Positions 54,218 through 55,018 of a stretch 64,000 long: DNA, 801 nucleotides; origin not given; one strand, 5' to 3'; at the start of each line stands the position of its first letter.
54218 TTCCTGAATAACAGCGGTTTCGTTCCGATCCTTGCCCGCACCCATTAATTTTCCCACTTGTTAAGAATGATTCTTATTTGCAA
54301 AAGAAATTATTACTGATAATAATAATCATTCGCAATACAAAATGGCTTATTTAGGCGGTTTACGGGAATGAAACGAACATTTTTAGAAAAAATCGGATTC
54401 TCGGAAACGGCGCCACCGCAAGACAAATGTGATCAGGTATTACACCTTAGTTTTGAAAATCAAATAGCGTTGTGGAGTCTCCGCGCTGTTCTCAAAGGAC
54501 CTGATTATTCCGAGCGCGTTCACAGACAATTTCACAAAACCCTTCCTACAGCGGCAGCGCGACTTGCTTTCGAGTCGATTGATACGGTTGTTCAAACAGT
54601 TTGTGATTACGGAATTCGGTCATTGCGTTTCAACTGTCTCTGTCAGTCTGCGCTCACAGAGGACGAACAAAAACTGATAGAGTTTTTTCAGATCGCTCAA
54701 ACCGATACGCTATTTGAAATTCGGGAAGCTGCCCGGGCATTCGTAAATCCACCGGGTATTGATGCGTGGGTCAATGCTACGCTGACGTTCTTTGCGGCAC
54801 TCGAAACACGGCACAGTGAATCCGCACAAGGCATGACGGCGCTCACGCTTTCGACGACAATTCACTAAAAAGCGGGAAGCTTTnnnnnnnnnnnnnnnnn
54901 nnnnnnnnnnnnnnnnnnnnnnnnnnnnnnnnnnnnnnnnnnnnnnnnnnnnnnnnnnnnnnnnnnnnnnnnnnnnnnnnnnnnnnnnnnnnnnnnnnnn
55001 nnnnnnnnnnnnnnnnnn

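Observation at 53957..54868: Fur/Mur-box-like site between two uncharacterised ORFs.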

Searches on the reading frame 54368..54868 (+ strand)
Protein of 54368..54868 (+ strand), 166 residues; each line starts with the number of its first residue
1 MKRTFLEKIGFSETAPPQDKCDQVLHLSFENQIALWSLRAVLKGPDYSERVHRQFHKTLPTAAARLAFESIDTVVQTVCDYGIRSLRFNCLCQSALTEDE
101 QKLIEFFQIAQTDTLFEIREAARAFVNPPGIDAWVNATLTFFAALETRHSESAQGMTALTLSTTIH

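Call 3: search_protein_families(library=pfam, proteins=[window:54368-54868:+], max_evalue=0.1)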
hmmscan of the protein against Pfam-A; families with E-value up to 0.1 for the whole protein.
window:54368-54868:+ (166 aa): 0 families

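Call 4: search_protein_families(library=ncbifam, proteins=[window:54368-54868:+], max_evalue=0.1)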
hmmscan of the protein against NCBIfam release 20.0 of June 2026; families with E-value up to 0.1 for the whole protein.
window:54368-54868:+ (166 aa): 0 families

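Call 8: find_homologous_proteins(query=window:54368-54868:+)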
Query window:54368-54868:+ (166 aa): 3 proteins with E <= 0.001 among 91 candidates.
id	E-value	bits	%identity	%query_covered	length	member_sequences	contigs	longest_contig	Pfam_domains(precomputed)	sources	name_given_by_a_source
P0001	2.8e-105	367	100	100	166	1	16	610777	-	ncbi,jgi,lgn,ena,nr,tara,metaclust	ncbi:MAG: hypothetical protein CMM52_07535 [Rhodospirillaceae bacterium]|nr:hypothetical protein [Rh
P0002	2.1e-55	205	66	86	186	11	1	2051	-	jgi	jgi:hypothetical protein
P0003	5.2e-39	152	50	96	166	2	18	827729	-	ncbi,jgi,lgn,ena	-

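Call 10: find_encoding_contigs(protein=P0003, flank=4000, max_places=4)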
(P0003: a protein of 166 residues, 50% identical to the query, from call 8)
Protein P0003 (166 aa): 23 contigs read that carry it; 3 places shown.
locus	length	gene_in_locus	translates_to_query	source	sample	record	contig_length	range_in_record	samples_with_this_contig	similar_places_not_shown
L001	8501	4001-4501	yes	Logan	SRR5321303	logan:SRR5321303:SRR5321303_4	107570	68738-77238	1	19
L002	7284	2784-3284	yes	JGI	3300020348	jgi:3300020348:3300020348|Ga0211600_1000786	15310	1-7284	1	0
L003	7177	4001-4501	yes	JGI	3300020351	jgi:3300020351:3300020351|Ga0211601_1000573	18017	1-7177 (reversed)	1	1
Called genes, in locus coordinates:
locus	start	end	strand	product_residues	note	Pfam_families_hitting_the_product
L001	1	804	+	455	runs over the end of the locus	PF25917:BSH_RND (faint), PF25994:HH_AprE, PF26002:Beta-barrel_AprE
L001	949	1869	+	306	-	-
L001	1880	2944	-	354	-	PF05171:HemS, PF06228:ChuX_HutX, PF05171:HemS, PF06228:ChuX_HutX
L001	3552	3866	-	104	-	-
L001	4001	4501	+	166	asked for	-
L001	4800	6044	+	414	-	PF00355:Rieske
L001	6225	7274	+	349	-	PF00296:Bac_luciferase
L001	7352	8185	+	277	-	PF12006:DUF3500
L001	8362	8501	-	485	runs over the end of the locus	PF00884:Sulfatase, PF01663:Phosphodiest (faint), PF16347:SGSH_C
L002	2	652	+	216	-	?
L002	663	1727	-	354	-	PF05171:HemS, PF06228:ChuX_HutX, PF05171:HemS, PF06228:ChuX_HutX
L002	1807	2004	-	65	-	-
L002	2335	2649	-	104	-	-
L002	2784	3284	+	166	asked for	-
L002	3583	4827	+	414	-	PF00355:Rieske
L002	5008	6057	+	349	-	PF00296:Bac_luciferase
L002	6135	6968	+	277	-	PF12006:DUF3500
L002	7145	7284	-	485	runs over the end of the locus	PF00884:Sulfatase, PF01663:Phosphodiest (faint), PF16347:SGSH_C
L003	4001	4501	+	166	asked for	-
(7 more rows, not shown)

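Call 12: find_encoding_contigs(protein=P0002, flank=4000, max_places=3)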
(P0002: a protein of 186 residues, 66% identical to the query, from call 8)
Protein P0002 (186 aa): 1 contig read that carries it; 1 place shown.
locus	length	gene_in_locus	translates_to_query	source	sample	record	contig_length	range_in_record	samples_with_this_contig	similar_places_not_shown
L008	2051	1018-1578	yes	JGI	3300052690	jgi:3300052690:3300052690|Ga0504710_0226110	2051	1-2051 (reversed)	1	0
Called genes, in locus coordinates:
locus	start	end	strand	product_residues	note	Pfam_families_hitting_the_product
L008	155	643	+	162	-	PF02627:CMD (faint)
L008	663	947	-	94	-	-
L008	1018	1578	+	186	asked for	-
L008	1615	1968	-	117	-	PF18029:Glyoxalase_6 (weak)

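Call 37: search_solved_structures(query=A3, max_evalue=10)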
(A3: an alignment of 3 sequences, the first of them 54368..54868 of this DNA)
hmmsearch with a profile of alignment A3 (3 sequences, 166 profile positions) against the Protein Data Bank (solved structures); distinct sequences matched with E-value up to 10: 0.

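Call 41: predict_structure(alignment_id=A3)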
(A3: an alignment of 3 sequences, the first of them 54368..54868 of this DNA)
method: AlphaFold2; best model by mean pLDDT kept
length: 166 residues; sequences in the alignment: 3
mean_pLDDT: 49.2   pTM: 0.41
mean pLDDT of the five models: 49.2, 43.3, 41.0, 40.1, 39.7
residues with pLDDT >= 90: 0; 70-90: 2; 50-70: 95; < 50: 69
segments of 3 or more residues with pLDDT < 50: 1-27, 82-96, 110-113, 148-166
pLDDT, mean of each block of 10 residues (from residue 1): 33 32 43 55 60 65 66 62 37 42 54 51 59 59 52 32 24
secondary structure, 60 per line:
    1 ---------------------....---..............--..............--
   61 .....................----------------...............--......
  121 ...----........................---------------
elements in order: H22-25 H29-42 H45-58 H61-81 H98-112 H115-123 H128-151

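Call 43: search_protein_representatives(alignment_id=A3)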
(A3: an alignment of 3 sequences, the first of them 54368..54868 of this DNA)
Query: 3 sequences, 166 profile positions. Proteins with E-value up to 0.001 (for the whole library): 73; up to 1e-10: 22; up to 1e-30: 5. The best 73 are listed.
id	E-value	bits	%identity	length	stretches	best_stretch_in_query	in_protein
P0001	2.9e-92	323.1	-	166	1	1-166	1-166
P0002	1.3e-89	314.4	-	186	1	1-166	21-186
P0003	9.3e-87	305.1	-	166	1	1-166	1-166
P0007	2.0e-38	147.9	-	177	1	16-166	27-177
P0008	7.5e-37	142.8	-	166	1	16-166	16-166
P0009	7.6e-30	120.0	-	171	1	21-158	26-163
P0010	2.0e-27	112.1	-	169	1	18-151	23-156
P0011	7.3e-26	107.0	-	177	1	19-159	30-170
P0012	3.9e-25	104.7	-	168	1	18-149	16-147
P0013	7.6e-25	103.7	-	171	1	21-166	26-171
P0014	3.2e-23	98.5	-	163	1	23-149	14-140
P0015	3.6e-21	91.8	-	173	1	21-152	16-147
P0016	5.9e-21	91.1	-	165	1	23-148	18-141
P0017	5.7e-20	87.9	-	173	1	25-158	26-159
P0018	8.8e-20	87.3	-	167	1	7-153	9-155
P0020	1.6e-18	83.2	-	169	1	16-154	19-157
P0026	1.0e-08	51.3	-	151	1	25-138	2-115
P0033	3.0e-06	43.2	-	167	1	28-139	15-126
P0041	1.2e-05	41.3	-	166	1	25-145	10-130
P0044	1.4e-05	41.0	-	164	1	22-129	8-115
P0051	1.0e-04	38.2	-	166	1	20-138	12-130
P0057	1.3e-04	37.9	-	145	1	25-148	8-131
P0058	1.6e-04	37.6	-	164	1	31-146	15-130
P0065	3.8e-04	36.4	-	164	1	19-145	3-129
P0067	4.4e-04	36.2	-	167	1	21-141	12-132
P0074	7.5e-04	35.4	-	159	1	22-139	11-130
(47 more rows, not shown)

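Call 45: search_protein_families(library=pfam, alignment_id=A5, max_evalue=0.01)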
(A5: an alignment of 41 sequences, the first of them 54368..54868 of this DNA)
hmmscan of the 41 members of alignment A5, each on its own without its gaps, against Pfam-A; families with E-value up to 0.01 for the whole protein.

A. member 1, window:54368-54868:+ (166 aa): 0 families

B. families by the number of members that match (of 41 scanned): 1 family
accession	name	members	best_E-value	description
PF20333.3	DUF6628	1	0.0053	Family of unknown function (DUF6628)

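Call 46: search_protein_families(library=ncbifam, alignment_id=A5, max_evalue=0.01)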
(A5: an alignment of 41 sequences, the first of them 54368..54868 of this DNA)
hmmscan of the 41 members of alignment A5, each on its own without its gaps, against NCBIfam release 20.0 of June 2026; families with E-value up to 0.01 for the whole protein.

A. member 1, window:54368-54868:+ (166 aa): 0 families

B. families by the number of members that match (of 41 scanned): 1 family
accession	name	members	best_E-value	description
NF047556.1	blaACA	1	0.005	ACA family class A beta-lactamase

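Call 48: find_encoding_contigs(protein=P0008, flank=4000, max_places=3)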
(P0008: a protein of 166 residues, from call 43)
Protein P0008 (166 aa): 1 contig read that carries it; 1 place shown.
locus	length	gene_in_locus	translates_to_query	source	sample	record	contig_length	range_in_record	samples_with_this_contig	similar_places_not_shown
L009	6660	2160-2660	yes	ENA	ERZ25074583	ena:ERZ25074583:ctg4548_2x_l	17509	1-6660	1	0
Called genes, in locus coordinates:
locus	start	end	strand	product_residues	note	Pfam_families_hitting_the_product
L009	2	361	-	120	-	?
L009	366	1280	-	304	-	-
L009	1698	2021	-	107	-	-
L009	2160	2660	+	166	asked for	-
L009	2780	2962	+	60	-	PF04324:Fer2_BFD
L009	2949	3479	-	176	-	PF00210:Ferritin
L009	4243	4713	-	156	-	-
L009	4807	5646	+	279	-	PF02668:TauD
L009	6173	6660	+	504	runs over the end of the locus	PF08479:POTRA_2, PF03865:ShlB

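Call 49: find_encoding_contigs(protein=P0007, flank=4000, max_places=3)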
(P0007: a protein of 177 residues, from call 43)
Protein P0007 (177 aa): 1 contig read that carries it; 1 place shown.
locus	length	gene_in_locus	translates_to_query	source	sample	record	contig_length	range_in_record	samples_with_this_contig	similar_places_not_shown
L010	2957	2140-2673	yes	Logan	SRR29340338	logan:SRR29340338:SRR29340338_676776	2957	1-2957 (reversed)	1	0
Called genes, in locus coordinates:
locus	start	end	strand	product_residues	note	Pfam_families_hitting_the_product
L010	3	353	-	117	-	?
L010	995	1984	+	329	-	PF09084:NMT1 (faint), PF12974:Phosphonate-bd (faint)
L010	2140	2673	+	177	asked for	-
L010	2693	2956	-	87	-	?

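Call 55: find_encoding_contigs(protein=P0010, flank=4000, max_places=3)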
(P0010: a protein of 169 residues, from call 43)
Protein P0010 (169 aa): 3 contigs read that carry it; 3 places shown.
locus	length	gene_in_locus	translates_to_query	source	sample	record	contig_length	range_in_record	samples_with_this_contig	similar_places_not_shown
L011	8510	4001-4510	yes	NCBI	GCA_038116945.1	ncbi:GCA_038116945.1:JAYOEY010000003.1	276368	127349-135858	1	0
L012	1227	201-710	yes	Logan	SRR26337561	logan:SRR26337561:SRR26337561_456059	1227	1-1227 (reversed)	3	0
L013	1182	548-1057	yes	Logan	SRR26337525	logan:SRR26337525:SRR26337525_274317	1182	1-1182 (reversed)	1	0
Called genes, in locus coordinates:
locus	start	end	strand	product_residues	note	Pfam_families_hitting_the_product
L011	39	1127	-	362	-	PF06500:FrsA-like, PF12146:Hydrolase_4 (faint), PF00326:Peptidase_S9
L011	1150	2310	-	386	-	PF01717:Meth_synt_2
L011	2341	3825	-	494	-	PF04909:Amidohydro_2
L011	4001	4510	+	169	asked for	-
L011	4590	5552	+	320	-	PF04909:Amidohydro_2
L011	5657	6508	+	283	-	-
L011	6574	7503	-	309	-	PF00378:ECH_1, PF16113:ECH_2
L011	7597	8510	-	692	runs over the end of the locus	PF02629:CoA_binding (weak), PF13380:CoA_binding_2, PF13607:Succ_CoA_lig, PF13549:ATP-grasp_5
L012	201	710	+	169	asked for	-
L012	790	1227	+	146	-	?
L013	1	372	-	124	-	?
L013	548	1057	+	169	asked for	-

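Call 56: find_encoding_contigs(protein=P0012, flank=4000, max_places=3)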
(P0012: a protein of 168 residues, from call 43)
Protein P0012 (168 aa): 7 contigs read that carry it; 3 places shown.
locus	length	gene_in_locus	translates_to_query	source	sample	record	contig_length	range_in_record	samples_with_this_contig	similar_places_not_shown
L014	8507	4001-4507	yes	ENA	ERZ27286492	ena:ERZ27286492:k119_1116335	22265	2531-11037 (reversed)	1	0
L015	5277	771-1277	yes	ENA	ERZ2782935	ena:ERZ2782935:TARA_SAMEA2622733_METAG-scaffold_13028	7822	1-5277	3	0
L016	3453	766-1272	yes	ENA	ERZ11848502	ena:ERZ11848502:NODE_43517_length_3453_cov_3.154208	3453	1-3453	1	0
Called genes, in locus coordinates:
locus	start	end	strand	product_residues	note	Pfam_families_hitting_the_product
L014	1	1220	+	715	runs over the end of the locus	PF03979:Sigma70_r1_1, PF00140:Sigma70_r1_2, PF04546:Sigma70_ner, PF04542:Sigma70_r2, PF04539:Sigma70_r3, PF04545:Sigma70_r4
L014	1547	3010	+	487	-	PF20695:UbiD_N, PF01977:UbiD, PF20696:UbiD_C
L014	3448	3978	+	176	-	PF00578:AhpC-TSA, PF08534:Redoxin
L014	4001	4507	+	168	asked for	-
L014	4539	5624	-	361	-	PF00005:ABC_tran, PF13304:AAA_21 (faint)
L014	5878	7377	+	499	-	PF16148:DUF4856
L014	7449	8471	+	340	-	PF04116:FA_hydroxylase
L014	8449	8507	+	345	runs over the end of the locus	PF01547:SBP_bac_1, PF13531:SBP_bac_11, PF13416:SBP_bac_8, PF13343:SBP_bac_6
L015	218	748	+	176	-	PF00578:AhpC-TSA, PF08534:Redoxin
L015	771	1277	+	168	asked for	-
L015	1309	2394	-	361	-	PF00005:ABC_tran, PF13304:AAA_21 (faint)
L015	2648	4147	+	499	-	PF16148:DUF4856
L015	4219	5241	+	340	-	PF04116:FA_hydroxylase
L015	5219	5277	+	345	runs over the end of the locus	PF01547:SBP_bac_1, PF13531:SBP_bac_11, PF13416:SBP_bac_8, PF13343:SBP_bac_6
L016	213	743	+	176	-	PF00578:AhpC-TSA, PF08534:Redoxin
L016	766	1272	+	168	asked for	-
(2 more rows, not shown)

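Call 58: predict_structure(alignment_id=A5)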
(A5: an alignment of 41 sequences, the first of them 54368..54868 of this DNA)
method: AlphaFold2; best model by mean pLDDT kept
length: 166 residues; sequences in the alignment: 41
mean_pLDDT: 88.0   pTM: 0.78
mean pLDDT of the five models: 88.0, 87.5, 87.4, 87.2, 87.1
residues with pLDDT >= 90: 126; 70-90: 7; 50-70: 23; < 50: 10
segments of 3 or more residues with pLDDT < 50: 1-4
pLDDT, mean of each block of 10 residues (from residue 1): 47 59 93 98 98 97 98 98 98 96 98 97 98 98 94 61 53
secondary structure, 60 per line:
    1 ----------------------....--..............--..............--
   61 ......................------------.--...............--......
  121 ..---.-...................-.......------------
elements in order: H29-42 H45-58 H61-81 H98-112 H115-122 H128-146 H148-154

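Call 65: fold_search(model_id=the predicted structure, library=pdb)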
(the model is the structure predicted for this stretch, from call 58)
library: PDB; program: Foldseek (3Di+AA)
matches with E <= 10: 225; with E <= 0.001: 0
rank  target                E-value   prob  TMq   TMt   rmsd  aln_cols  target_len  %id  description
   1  7bqs_MODEL_1_A        2.0e-01  0.47  0.29  0.36   7.3       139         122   14  Solution NMR structure of fold-U Nomur; de novo designed protein with an asymmetric all-alpha topology (released 2021-04-07)
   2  7vg7_B                4.5e-01  0.21  0.25  0.28  12.2       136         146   10  Plexin B1 extracellular fragment in complex with lasso-grafted PB1m6A9 peptide (released 2022-08-17)
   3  1lw1_B                6.0e-01  0.25  0.29  0.28  14.0       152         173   16  Crystal Structure Of Mycobacterium Tuberculosis Alkylperoxidase Ahpd H137F mutant (released 2002-07-17)
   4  1knc_C                7.5e-01  0.20  0.28  0.27  14.1       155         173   15  Structure of AhpD from Mycobacterium tuberculosis, a novel enzyme with thioredoxin-like activity. (released 2002-01-23)
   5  2prr_A                8.3e-01  0.14  0.24  0.22   8.3       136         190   13  Crystal structure of alkylhydroperoxidase AhpD core: uncharacterized peroxidase-related protein (YP_296737.1) from Ral (released 2007-05-29)
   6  1lw1_C                8.8e-01  0.20  0.28  0.27  13.9       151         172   16  Crystal Structure Of Mycobacterium Tuberculosis Alkylperoxidase Ahpd H137F mutant (released 2002-07-17)
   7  3fse_A                1.2e+00  0.14  0.29  0.17  12.7       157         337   10  Crystal structure of a two-domain protein containing dj-1/thij/pfpi-like and ferritin-like domains (ava_4496) from ana (released 2009-02-03)
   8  1gu9_L                1.2e+00  0.18  0.28  0.28  14.0       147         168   12  Crystal Structure of Mycobacterium tuberculosis Alkylperoxidase AhpD (released 2002-02-14)
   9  2lqg_MODEL_1_A        1.3e+00  0.06  0.19  0.22  16.2       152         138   10  Solution Structure of the R4 domain of talin (released 2013-02-13)
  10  6k00_D                1.7e+00  0.13  0.26  0.24  12.2       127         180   14  Crystal structure A of ceNAP1-H2A-H2B complex (released 2019-10-09)
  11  9q6a_A                1.7e+00  0.07  0.21  0.18  10.6       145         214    8  Crystal structure of octameric COMMD-like protein MBK5214510 from Flavobacteriaceae bacterium (released 2025-10-01)
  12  2prr_C                1.9e+00  0.11  0.24  0.22   8.7       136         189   13  Crystal structure of alkylhydroperoxidase AhpD core: uncharacterized peroxidase-related protein (YP_296737.1) from Ral (released 2007-05-29)
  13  6cgr_8                2.0e+00  0.12  0.28  0.17   6.4       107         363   10  CryoEM structure of herpes simplex virus 1 capsid with associated tegument protein complexes. (released 2018-03-14)
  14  8snb_6Q               2.0e+00  0.07  0.20  0.17  15.8       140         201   10  atomic model of sea urchin sperm doublet microtubule (48-nm periodicity) (released 2023-06-28)
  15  3b5o                  2.3e+00  0.06  0.24  0.19  14.0       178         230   12  CRYSTAL STRUCTURE OF A CADD-LIKE PROTEIN OF UNKNOWN FUNCTION (NPUN_F6505) FROM NOSTOC PUNCTIFORME PCC 73102 AT 1.35 A RE (released 2007-11-13)
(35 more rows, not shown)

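Call 75: search_protein_families(library=pfam, proteins=[P0033, P0041, P0044, P0051, P0058, P0065, P0067, P0074, P0057], max_evalue=1)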
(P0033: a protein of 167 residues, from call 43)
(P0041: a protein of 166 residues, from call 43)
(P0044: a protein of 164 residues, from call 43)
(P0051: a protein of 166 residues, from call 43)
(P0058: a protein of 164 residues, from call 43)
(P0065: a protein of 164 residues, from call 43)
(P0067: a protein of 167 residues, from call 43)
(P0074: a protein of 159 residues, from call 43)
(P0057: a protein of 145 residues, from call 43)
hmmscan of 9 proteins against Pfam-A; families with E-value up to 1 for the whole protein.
P0033 (167 aa): 2 families
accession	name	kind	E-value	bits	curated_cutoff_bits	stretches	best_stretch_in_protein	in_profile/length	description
PF03705.20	CheR_N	-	0.22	11.7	27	1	39-58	27-46/53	CheR methyltransferase, all-alpha domain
PF23053.1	UBA_N4BP1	-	0.25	11.6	27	1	39-58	17-36/45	N4BP1, UBA-like domain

P0041 (166 aa): 0 families

P0044 (164 aa): 0 families

P0051 (166 aa): 1 family
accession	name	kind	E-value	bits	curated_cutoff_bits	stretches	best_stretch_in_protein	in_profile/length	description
PF20029.6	DUF6436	-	0.12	12.5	27.3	1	73-108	20-55/133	Domain of unknown function (DUF6436)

P0058 (164 aa): 3 families
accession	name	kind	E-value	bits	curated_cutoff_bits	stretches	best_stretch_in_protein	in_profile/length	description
PF22270.1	MlrA_helical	-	0.16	12.5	27.7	1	11-43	9-41/75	Transcriptional regulator MlrA, helical domain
PF18770.7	Arm_vescicular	-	0.17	12.2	33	1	103-127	16-40/61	Armadillo tether-repeat of vescicular transport factor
PF17138.9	DUF5111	-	0.28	11.4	31.9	1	34-73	24-64/122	Domain of unknown function (DUF5111)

P0065 (164 aa): 0 families

P0067 (167 aa): 0 families

P0074 (159 aa): 0 families

P0057 (145 aa): 0 families

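Call 81: find_encoding_contigs(protein=P0009, flank=4000, max_places=2)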
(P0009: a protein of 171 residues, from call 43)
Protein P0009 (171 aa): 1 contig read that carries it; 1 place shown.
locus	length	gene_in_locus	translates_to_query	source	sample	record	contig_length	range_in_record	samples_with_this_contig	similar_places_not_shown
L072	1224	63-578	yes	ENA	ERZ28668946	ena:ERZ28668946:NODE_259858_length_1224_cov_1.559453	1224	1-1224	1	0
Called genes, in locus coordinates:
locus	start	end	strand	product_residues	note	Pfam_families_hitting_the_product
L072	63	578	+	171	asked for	-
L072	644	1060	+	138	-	-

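Call 82: find_encoding_contigs(protein=P0011, flank=4000, max_places=2)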
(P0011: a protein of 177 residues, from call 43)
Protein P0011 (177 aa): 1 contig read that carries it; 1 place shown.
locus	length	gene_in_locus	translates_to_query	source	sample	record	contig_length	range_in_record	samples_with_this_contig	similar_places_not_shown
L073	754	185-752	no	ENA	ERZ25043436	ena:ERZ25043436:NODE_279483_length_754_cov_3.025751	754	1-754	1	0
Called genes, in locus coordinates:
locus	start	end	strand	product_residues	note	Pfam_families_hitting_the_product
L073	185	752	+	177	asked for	?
